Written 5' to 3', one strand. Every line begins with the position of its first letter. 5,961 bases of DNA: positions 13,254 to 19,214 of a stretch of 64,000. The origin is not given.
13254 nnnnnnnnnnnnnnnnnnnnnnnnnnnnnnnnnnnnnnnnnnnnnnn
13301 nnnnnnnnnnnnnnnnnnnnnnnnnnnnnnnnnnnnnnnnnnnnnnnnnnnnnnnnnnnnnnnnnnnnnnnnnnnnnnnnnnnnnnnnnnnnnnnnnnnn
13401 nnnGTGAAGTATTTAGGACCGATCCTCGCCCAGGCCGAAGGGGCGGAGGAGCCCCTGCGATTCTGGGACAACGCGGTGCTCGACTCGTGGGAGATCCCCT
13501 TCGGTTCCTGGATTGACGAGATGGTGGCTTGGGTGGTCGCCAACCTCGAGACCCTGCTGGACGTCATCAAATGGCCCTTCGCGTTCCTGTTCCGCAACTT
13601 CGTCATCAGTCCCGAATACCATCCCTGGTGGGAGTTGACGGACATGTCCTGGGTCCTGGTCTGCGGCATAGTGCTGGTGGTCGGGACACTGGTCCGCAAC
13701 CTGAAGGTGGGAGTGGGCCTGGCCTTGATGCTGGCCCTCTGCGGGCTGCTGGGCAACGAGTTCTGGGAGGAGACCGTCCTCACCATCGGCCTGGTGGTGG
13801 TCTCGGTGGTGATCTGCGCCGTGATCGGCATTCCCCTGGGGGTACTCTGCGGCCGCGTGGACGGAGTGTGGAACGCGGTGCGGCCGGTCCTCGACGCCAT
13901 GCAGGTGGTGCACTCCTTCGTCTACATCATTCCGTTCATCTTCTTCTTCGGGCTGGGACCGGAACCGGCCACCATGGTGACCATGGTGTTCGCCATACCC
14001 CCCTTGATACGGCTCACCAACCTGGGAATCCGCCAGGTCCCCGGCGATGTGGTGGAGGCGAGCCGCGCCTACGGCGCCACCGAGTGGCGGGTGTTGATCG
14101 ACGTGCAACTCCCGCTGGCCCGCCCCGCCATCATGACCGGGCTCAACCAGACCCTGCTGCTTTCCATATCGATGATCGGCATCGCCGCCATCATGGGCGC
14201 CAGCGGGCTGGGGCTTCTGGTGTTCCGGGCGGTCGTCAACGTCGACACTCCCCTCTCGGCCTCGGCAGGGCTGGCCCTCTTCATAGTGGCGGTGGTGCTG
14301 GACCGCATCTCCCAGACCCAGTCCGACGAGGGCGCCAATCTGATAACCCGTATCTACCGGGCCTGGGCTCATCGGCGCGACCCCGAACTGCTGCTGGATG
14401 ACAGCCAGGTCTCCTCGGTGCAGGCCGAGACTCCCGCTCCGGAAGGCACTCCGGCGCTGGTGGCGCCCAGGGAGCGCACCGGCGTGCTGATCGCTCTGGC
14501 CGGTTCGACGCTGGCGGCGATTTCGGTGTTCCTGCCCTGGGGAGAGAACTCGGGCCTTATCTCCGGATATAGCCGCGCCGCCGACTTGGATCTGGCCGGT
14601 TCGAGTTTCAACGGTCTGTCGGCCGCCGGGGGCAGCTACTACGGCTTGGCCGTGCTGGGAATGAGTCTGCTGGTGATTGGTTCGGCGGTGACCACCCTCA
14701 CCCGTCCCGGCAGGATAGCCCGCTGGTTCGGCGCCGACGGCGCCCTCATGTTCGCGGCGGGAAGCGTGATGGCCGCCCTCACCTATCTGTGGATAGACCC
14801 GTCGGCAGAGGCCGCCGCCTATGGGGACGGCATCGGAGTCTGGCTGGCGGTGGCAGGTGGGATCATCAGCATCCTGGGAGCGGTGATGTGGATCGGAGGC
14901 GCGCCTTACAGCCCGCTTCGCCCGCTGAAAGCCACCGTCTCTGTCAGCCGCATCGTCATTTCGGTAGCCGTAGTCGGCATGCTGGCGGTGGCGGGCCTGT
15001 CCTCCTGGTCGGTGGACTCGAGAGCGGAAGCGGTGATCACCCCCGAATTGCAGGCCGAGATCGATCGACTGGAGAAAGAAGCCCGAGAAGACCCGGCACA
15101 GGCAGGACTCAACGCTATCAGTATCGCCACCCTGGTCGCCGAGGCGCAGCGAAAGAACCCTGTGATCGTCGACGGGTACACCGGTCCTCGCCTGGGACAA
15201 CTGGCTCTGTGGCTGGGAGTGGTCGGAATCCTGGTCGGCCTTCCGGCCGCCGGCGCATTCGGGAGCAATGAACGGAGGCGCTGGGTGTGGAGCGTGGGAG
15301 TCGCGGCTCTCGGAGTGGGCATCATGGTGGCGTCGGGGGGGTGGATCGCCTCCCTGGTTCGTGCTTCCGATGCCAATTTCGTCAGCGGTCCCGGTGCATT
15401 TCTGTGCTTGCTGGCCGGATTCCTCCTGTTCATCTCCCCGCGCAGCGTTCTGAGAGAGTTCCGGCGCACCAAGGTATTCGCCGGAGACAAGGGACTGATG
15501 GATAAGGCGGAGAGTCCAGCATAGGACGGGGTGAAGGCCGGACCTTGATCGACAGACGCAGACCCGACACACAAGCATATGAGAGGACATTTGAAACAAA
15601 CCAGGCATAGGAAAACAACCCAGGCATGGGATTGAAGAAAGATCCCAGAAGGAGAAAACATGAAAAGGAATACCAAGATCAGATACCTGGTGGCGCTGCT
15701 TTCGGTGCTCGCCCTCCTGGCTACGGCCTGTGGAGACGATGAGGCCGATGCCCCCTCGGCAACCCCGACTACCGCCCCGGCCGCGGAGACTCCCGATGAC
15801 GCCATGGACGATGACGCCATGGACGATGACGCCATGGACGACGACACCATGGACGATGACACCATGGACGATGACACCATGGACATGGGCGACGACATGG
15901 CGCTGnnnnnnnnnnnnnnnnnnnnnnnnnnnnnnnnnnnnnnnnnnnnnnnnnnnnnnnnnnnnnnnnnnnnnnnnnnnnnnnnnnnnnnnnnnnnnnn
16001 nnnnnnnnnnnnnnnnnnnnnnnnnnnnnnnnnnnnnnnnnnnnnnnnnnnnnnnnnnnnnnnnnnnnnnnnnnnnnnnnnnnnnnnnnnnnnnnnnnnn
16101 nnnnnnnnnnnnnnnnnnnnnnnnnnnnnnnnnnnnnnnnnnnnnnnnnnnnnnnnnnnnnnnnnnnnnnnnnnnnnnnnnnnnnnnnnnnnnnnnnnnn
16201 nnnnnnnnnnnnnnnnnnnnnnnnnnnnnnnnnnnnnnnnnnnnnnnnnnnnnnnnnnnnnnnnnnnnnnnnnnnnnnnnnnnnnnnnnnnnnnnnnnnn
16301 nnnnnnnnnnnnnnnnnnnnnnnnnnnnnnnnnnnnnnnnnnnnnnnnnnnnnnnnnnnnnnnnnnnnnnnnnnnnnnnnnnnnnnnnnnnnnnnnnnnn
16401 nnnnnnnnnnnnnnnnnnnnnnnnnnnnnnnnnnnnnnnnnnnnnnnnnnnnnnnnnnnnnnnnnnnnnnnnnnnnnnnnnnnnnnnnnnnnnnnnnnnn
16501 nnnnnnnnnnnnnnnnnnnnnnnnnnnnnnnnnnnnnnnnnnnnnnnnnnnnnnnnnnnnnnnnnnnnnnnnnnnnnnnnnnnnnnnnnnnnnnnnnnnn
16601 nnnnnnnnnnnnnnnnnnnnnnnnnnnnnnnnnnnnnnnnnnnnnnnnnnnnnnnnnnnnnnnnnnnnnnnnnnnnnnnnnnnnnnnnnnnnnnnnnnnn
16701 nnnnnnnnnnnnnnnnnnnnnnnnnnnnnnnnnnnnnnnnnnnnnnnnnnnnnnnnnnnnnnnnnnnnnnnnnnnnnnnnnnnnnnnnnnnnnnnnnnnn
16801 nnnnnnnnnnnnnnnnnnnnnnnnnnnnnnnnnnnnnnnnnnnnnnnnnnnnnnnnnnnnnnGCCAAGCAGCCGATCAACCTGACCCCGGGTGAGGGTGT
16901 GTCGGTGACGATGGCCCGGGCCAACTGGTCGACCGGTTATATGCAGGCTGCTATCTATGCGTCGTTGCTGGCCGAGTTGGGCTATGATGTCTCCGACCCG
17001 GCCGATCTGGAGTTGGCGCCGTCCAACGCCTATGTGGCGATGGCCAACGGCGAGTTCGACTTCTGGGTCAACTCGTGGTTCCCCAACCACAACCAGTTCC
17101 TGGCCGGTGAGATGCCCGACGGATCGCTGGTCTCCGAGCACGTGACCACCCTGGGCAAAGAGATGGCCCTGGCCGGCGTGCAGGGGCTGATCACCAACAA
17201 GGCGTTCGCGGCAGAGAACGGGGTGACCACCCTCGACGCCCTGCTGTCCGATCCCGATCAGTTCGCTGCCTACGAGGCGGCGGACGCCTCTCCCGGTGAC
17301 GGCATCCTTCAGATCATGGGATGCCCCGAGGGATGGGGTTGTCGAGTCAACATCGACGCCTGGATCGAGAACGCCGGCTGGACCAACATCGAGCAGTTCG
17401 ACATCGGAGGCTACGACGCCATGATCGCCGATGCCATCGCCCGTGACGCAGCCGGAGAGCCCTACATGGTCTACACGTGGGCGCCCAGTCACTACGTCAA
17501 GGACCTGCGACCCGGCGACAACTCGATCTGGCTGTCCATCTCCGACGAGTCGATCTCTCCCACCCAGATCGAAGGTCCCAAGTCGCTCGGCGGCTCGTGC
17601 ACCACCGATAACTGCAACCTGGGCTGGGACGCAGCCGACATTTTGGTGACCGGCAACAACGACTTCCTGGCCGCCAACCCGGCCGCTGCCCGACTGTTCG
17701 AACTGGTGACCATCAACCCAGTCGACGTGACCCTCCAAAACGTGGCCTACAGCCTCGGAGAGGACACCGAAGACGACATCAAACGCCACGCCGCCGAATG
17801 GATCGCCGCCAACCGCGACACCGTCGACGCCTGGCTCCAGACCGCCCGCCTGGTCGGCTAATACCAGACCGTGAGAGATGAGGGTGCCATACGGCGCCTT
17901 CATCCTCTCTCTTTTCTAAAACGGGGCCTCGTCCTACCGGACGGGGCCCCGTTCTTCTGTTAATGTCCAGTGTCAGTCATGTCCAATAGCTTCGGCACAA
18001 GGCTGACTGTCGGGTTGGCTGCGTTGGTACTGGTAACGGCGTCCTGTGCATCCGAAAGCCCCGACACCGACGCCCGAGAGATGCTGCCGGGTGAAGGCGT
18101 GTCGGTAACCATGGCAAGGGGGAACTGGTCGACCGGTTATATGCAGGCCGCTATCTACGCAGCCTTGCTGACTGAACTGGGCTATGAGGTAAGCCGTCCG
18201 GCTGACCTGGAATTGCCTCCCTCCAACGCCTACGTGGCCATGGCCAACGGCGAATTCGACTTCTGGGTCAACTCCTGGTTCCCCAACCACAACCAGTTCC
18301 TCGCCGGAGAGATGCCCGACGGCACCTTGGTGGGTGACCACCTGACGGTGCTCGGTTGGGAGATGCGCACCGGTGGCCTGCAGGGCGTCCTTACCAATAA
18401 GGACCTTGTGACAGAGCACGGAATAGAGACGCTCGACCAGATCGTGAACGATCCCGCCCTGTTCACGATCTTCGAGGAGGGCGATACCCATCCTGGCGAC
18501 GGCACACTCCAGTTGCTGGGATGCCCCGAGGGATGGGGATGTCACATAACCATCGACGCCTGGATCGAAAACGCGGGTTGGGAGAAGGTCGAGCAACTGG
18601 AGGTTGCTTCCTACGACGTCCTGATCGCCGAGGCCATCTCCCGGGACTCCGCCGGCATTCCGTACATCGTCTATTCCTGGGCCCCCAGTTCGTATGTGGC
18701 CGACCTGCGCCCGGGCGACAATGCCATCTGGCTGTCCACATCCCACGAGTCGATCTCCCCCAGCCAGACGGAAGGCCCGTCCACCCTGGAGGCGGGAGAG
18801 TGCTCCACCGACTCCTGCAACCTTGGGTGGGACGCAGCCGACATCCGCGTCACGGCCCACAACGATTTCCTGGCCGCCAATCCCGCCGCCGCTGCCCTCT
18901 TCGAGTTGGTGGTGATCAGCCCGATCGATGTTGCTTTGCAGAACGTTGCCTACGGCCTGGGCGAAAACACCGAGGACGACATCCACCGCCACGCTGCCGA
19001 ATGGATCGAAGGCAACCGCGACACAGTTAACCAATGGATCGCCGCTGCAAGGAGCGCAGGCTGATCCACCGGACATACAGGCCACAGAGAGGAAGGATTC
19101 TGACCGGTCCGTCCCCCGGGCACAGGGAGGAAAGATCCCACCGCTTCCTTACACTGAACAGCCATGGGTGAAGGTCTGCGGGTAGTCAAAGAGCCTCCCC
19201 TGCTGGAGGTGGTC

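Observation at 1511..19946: Hybrid betaine catabolic supercluster: corrinoid demethylase plus DMG-dehydrogenase-family/EtfAB plus ProVWX importer plus caiD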

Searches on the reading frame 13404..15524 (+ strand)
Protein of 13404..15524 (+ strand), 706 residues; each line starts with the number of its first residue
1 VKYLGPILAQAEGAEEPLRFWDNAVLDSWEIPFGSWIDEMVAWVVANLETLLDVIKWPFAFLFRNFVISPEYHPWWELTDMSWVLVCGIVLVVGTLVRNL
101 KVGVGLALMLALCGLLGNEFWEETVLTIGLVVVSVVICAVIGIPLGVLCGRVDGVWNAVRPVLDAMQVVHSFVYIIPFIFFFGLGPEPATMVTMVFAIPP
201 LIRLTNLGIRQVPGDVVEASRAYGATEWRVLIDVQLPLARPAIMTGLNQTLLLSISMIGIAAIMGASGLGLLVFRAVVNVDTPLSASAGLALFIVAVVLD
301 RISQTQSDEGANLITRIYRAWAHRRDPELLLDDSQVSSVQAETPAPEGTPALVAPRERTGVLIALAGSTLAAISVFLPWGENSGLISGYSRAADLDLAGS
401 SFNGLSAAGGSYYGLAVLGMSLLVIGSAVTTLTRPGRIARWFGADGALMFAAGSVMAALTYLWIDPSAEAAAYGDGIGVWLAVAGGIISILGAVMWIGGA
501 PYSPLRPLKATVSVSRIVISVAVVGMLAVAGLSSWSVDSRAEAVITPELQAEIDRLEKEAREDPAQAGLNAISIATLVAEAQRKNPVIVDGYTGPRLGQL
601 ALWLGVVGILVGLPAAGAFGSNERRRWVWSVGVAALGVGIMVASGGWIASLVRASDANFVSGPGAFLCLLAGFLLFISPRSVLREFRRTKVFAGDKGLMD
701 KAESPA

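Call 3: search_protein_families(library=pfam, proteins=[window:13404-15524:+])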
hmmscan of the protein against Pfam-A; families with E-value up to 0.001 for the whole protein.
window:13404-15524:+ (706 aa): 1 family
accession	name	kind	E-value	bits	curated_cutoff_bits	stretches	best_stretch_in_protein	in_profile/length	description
PF00528.27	BPD_transp_1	-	4.2e-22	79.2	26.4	1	142-301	1-173/184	Binding-protein-dependent transport system inner membrane component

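Call 4: search_protein_families(library=ncbifam, proteins=[window:13404-15524:+])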
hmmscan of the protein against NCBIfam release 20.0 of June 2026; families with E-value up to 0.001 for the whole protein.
window:13404-15524:+ (706 aa): 20 families
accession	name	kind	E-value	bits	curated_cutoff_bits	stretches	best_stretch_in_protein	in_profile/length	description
TIGR03416.1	ABC_choXWV_perm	equivalog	8.6e-69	232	363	1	29-302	2-266/267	choline ABC transporter permease subunit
NF008196.0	PRK10952.1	equivalog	3.8e-63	213.5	439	1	30-308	62-330/356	glycine betaine/L-proline ABC transporter permease ProW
NF040733.1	ABC_perm_U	equivalog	6.3e-16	58.6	295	1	122-303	56-238/251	ABC transporter permease subunit SaoP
TIGR01183.1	ntrB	equivalog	3.8e-12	46.3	209.05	1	124-298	19-191/202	nitrate ABC transporter permease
TIGR01097.1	PhnE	equivalog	5.5e-12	45.7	216.7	1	119-304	56-245/252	phosphonate ABC transporter, permease protein PhnE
NF007545.0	PRK10160.1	equivalog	4.8e-11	42.6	342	1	108-296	64-253/275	taurine ABC transporter permease TauC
TIGR03226.1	PhnU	equivalog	1e-08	35.1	283.45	1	177-297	172-292/311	2-aminoethylphosphonate ABC transporter permease subunit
NF008470.0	PRK11365.1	equivalog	1.3e-08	34.6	347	1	117-322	55-253/263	aliphatic sulfonate ABC transporter permease SsuC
NF008049.0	PRK10782.1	subfamily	5.8e-07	29.4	212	1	114-299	7-202/217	methionine ABC transporter permease MetI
TIGR02138.1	phosphate_pstC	equivalog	4.4e-06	25.9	196.45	1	189-247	155-213/296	phosphate ABC transporter permease subunit PstC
NF011624.0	PRK15050.1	equivalog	4.6e-06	26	247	1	80-293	70-270/297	2-aminoethylphosphonate ABC transporter permease subunit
TIGR00974.1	3a0107s02c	equivalog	7.7e-06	25.2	193.45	1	133-256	61-195/272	phosphate ABC transporter permease PstA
NF045470.1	Opp2B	equivalog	2.4e-05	23.7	350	0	209-299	193-284/300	nickel ABC transporter permease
NF007044.0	PRK09497.1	equivalog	4.9e-05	22.9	348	1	189-298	152-266/285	spermidine/putrescine ABC transporter permease PotB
TIGR02141.1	modB_ABC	equivalog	0.00011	21.9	182.6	1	191-260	85-154/208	molybdate ABC transporter permease subunit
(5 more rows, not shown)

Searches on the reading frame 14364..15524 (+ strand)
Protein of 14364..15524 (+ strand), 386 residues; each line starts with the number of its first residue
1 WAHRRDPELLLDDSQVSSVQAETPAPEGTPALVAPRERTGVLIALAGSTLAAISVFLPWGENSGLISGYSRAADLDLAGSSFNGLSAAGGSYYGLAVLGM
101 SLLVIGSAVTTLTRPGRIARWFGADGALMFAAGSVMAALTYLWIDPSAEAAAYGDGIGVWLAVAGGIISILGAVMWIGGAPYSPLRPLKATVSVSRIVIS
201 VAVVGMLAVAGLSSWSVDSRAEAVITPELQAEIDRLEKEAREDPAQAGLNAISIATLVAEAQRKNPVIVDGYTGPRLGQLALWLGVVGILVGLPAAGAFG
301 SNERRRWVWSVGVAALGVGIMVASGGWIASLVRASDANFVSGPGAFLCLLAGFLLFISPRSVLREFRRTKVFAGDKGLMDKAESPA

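Call 61: search_protein_families(library=pfam, proteins=[window:14364-15524:+], max_evalue=0.01)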
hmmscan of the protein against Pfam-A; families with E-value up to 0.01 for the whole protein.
window:14364-15524:+ (386 aa): 1 family
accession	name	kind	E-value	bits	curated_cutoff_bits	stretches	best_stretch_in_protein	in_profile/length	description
PF11990.13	DUF3487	-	0.0018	18.5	27.8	1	263-333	11-77/114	Protein of unknown function (DUF3487)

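Call 67: find_homologous_proteins(query=window:14364-15524:+, max_evalue=0.00001)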
Query window:14364-15524:+ (386 aa): 7 proteins with E <= 0.00001 among 8000 candidates.
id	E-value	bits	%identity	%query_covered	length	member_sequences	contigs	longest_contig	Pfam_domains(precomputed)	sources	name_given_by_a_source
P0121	1.8e-160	552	68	100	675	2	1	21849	PF00528.28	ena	-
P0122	1.6e-150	520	65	100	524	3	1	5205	PF00528.28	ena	-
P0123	5.6e-118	413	68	74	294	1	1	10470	-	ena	-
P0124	1.4e-114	401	66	72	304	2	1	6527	-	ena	-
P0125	7.2e-103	363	64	62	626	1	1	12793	PF00528.28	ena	-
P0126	8.5e-90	320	46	77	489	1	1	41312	-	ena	-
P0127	5.1e-42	163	65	34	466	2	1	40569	PF00528.28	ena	-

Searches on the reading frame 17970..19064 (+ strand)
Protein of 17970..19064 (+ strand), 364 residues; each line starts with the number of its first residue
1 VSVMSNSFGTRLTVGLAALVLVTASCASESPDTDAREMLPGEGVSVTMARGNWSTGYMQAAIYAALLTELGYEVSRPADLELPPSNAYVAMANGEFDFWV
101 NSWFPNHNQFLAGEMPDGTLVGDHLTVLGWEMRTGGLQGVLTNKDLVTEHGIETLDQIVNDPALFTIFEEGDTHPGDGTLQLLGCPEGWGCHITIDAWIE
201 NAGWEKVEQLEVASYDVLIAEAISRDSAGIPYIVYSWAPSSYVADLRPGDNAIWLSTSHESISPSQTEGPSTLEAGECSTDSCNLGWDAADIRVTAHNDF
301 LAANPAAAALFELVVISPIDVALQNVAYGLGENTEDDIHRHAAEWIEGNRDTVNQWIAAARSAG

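Call 6: search_protein_families(library=pfam, proteins=[window:17970-19064:+])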
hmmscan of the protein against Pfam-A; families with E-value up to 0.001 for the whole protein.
window:17970-19064:+ (364 aa): 1 family
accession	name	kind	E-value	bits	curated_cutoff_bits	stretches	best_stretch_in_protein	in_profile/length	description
PF04069.17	OpuAC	-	2.7e-23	83.3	21.2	1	45-347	2-256/257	Substrate binding domain of ABC-type glycine betaine transport system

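Call 7: search_protein_families(library=ncbifam, proteins=[window:17970-19064:+])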
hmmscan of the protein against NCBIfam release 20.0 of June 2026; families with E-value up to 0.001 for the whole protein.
window:17970-19064:+ (364 aa): 2 families
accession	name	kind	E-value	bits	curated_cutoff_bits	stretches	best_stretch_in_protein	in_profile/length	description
NF008334.0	PRK11119.1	equivalog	2.2e-64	217.7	215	1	30-363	16-329/331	glycine betaine/L-proline ABC transporter substrate-binding protein ProX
TIGR03414.1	ABC_choline_bnd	subfamily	0.00011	21.7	379.05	0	45-112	10-74/291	choline ABC transporter substrate-binding protein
